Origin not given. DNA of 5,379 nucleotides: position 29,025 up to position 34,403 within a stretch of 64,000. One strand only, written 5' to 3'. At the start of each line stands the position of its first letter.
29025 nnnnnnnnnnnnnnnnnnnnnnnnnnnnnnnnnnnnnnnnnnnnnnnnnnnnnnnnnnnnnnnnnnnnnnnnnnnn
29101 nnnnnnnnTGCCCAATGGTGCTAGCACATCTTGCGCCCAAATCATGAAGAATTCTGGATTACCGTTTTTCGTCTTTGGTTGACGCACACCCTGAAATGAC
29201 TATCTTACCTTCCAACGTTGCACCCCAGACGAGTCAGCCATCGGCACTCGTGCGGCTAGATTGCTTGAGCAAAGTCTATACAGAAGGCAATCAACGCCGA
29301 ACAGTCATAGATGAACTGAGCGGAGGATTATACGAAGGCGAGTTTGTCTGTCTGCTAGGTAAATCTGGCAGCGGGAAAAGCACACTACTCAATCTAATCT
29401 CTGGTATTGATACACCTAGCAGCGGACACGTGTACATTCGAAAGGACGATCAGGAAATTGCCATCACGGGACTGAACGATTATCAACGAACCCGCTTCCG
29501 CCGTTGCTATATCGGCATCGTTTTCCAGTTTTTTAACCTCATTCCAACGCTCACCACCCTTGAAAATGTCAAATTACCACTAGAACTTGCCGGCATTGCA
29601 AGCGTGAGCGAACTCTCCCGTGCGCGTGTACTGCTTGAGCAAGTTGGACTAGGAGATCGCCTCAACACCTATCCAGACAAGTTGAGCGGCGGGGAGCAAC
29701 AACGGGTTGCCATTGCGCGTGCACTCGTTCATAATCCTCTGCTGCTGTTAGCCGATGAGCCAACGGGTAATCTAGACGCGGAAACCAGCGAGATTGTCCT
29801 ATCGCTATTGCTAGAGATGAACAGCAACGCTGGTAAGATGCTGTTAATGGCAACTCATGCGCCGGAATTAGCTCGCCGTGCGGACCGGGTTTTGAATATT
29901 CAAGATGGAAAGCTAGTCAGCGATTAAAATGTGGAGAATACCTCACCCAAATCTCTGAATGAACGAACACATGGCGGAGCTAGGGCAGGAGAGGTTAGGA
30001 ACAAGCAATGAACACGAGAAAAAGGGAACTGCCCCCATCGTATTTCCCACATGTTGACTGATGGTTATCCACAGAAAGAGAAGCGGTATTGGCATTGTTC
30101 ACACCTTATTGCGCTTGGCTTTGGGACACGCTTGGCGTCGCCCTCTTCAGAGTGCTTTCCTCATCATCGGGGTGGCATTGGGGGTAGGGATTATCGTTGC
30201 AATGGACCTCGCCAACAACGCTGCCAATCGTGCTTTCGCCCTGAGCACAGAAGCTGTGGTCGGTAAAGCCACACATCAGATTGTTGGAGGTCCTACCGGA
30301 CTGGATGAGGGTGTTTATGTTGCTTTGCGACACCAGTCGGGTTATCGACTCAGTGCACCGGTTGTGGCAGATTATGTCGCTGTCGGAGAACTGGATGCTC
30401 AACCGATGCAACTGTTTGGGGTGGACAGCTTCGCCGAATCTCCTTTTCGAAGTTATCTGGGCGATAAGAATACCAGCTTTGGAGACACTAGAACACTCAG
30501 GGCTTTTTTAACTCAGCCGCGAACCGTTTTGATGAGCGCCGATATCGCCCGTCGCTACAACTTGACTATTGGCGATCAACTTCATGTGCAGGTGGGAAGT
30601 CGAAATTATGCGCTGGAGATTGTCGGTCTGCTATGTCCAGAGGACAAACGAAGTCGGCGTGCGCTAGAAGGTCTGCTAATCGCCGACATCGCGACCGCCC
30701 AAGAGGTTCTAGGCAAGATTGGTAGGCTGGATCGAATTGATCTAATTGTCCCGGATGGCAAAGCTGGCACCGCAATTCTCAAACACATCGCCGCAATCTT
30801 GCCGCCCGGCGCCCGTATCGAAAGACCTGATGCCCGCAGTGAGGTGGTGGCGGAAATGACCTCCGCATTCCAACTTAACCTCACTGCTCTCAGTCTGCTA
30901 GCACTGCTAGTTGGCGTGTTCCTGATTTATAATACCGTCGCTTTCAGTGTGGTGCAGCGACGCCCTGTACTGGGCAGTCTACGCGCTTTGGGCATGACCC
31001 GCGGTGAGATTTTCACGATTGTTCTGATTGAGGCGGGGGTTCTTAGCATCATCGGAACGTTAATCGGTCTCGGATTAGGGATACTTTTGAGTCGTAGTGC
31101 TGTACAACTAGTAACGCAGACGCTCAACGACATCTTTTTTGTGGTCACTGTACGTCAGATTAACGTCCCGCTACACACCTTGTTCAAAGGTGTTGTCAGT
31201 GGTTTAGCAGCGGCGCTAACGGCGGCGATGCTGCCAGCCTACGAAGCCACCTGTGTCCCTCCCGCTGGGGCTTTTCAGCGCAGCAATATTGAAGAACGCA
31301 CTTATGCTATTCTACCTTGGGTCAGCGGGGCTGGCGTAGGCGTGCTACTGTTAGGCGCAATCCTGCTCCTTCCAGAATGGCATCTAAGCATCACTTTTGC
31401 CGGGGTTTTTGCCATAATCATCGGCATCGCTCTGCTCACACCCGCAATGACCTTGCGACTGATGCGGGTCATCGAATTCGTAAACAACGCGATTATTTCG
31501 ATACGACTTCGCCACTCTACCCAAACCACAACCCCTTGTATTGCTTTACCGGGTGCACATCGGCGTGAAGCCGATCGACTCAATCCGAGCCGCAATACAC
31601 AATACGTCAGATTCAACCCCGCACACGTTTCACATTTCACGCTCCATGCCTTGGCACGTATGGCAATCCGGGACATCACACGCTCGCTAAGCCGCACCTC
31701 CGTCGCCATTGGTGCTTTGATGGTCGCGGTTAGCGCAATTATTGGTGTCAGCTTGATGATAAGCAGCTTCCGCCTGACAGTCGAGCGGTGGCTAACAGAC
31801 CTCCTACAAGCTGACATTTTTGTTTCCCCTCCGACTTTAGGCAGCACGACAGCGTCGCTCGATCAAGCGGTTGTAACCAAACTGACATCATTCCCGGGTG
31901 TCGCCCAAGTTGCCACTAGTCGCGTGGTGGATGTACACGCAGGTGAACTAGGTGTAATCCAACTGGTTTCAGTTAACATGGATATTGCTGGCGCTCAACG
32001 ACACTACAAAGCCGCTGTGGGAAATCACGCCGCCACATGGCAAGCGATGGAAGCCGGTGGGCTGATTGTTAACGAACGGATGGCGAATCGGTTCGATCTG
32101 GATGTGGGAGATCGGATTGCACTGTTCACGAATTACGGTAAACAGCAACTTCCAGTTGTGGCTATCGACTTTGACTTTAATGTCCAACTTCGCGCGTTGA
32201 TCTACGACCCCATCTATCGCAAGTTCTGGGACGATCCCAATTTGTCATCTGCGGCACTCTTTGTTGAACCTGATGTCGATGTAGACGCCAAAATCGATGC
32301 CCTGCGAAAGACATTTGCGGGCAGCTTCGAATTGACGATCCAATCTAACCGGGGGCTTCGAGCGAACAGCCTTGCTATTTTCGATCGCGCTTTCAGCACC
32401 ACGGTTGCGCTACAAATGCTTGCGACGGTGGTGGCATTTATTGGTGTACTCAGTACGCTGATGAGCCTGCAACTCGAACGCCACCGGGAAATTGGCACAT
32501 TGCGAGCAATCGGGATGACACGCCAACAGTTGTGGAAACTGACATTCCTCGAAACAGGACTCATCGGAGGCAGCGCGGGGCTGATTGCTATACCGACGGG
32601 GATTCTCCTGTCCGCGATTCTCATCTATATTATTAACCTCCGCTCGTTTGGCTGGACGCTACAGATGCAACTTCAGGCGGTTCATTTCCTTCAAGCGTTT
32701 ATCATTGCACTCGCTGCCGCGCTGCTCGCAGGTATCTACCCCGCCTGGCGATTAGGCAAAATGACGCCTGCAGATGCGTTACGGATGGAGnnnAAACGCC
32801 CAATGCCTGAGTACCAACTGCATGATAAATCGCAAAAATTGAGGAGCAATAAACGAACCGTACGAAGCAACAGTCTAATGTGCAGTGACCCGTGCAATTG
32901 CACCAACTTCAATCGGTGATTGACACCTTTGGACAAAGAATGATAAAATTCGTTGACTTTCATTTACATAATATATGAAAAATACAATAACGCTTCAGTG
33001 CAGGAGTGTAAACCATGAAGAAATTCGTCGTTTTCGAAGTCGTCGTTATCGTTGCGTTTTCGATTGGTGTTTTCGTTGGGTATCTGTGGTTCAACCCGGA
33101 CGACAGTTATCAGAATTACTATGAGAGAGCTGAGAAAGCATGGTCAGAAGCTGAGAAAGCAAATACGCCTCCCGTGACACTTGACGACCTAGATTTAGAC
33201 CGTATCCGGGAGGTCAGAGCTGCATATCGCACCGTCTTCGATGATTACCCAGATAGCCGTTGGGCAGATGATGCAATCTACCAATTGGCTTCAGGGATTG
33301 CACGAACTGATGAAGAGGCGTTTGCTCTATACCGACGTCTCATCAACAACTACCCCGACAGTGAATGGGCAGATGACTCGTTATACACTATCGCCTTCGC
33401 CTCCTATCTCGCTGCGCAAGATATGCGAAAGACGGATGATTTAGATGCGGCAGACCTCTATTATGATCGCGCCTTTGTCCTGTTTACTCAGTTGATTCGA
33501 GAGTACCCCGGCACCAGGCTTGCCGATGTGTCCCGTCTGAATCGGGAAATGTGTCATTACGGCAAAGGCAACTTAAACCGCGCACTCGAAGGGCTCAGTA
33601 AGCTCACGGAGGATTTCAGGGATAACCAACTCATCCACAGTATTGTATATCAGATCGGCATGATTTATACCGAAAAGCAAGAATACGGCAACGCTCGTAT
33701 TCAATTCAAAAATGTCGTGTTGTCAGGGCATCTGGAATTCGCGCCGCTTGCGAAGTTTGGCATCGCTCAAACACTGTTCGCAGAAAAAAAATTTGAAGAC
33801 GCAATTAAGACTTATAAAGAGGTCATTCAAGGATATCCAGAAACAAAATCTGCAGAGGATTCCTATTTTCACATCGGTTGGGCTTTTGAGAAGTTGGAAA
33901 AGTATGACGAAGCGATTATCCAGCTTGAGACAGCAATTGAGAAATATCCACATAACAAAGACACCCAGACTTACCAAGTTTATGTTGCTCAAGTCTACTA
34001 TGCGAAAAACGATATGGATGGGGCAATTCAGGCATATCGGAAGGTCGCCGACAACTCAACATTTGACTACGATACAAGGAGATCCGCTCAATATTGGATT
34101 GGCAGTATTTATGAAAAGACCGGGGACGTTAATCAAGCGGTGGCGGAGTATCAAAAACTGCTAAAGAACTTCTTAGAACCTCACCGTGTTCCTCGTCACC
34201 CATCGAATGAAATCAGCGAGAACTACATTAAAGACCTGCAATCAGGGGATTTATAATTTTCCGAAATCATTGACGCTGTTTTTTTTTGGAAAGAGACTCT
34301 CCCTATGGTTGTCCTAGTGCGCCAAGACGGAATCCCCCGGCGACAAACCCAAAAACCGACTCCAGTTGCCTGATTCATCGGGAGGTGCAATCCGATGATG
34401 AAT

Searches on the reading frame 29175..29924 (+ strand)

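Call 47: search_protein_families(library=pfam, proteins=[window:29175-29924:+], max_evalue=0.0001)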
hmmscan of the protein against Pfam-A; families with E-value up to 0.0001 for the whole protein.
window:29175-29924:+ (250 aa): 3 families
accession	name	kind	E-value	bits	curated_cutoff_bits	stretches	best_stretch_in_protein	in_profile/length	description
PF00005.33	ABC_tran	-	5.4e-33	114.9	25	1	46-197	2-136/137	ABC transporter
PF13304.12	AAA_21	-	4.6e-05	24.1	27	0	57-78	1-22/304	AAA domain, putative AbiEii toxin, Type IV TA system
PF03193.22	RsgA_GTPase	-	6e-05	23.4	30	0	34-78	86-129/174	RsgA GTPase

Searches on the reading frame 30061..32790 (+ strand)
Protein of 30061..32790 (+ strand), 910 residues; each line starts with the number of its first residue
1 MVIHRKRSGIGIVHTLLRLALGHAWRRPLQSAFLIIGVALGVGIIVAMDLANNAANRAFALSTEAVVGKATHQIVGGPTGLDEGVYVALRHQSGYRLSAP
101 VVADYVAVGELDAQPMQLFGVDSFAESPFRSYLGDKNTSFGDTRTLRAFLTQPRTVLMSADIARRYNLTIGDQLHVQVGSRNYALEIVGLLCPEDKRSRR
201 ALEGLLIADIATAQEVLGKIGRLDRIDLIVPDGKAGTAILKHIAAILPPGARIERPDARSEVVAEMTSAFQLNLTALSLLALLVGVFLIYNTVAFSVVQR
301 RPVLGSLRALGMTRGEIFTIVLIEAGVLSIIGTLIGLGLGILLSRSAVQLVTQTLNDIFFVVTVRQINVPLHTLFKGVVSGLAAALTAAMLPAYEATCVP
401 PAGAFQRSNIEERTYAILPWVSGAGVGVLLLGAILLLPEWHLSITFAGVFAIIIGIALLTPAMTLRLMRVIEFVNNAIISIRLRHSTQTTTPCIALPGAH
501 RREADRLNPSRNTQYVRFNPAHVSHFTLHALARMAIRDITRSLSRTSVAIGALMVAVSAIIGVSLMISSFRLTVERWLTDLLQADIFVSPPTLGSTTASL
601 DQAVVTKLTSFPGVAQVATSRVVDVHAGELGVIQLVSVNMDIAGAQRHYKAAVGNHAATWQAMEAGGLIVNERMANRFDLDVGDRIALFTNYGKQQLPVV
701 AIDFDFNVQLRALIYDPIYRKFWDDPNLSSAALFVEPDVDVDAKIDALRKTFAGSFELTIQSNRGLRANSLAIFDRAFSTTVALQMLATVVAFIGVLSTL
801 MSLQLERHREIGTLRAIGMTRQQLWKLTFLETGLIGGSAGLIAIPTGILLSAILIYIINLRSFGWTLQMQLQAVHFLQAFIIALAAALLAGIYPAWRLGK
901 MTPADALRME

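Call 47: search_protein_families(library=pfam, proteins=[window:30061-32790:+], max_evalue=0.0001)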
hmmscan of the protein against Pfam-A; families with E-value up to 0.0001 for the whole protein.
window:30061-32790:+ (910 aa): 2 families
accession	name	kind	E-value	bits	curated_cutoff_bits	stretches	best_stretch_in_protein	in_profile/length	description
PF02687.27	FtsX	-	2.1e-34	118.6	25.5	2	787-903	6-120/120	FtsX-like permease C-terminal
PF12704.14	MacB_PCD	-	5.4e-12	46.9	27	2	31-242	1-203/207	MacB-like periplasmic core domain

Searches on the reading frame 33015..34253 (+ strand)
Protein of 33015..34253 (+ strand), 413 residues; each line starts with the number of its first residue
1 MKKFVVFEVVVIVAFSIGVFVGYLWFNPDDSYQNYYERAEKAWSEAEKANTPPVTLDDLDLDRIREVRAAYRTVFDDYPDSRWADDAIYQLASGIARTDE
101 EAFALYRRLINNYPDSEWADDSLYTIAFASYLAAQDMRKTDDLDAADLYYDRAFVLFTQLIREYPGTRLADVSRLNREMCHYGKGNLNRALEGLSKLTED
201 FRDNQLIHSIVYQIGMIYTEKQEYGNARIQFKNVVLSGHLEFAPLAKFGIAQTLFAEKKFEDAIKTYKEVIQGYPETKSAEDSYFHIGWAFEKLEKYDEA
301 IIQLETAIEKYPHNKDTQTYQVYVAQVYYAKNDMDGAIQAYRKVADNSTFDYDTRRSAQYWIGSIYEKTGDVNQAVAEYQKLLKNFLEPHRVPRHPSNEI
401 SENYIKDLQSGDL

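Call 47: search_protein_families(library=pfam, proteins=[window:33015-34253:+], max_evalue=0.0001)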
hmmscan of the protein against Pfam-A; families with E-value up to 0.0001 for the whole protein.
window:33015-34253:+ (413 aa): 14 families
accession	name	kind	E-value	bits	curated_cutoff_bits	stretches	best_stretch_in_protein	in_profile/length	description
PF13174.12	TPR_6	-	2.2e-30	103.6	26.3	1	358-386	2-30/33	Tetratricopeptide repeat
PF07719.23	TPR_2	-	3.6e-20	70.8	27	1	283-314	3-34/34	Tetratricopeptide repeat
PF13181.12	TPR_8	-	9.2e-17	60.2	25.7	0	282-309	2-29/34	Tetratricopeptide repeat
PF13432.12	TPR_16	-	2.9e-16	60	32.7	1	288-350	4-63/65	Tetratricopeptide repeat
PF13428.12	TPR_14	-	1.7e-14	53.3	23.5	0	286-317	6-37/44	Tetratricopeptide repeat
PF00515.34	TPR_1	-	4.8e-14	51.9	27.8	1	282-314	2-34/34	Tetratricopeptide repeat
PF14559.12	TPR_19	-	1.9e-13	50.9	25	0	295-344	5-51/68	Tetratricopeptide repeat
PF13424.12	TPR_12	-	7.1e-11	42.6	30.1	1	249-311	8-75/77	Tetratricopeptide repeat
PF13525.12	YfiO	-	6.9e-10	39.5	25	0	250-347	11-98/203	Outer membrane lipoprotein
PF09976.15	TPR_21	-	5.1e-09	36.6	25.5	0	269-385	64-175/193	Tetratricopeptide repeat-like domain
PF24575.1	TPR_Slam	-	9.1e-08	32.9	35.2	0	245-278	48-81/104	Surface lipoprotein assembly modifier, N-terminal TPR repeats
PF13414.12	TPR_11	-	6.3e-07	29.4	26.8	0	326-344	2-20/42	TPR repeat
PF12895.13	ANAPC3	-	2.4e-06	28.1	27.2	0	250-306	29-81/82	Anaphase-promoting complex, cyclosome, subunit 3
PF13176.12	TPR_7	-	9.5e-06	25.8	27.9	0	362-383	5-26/36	Tetratricopeptide repeat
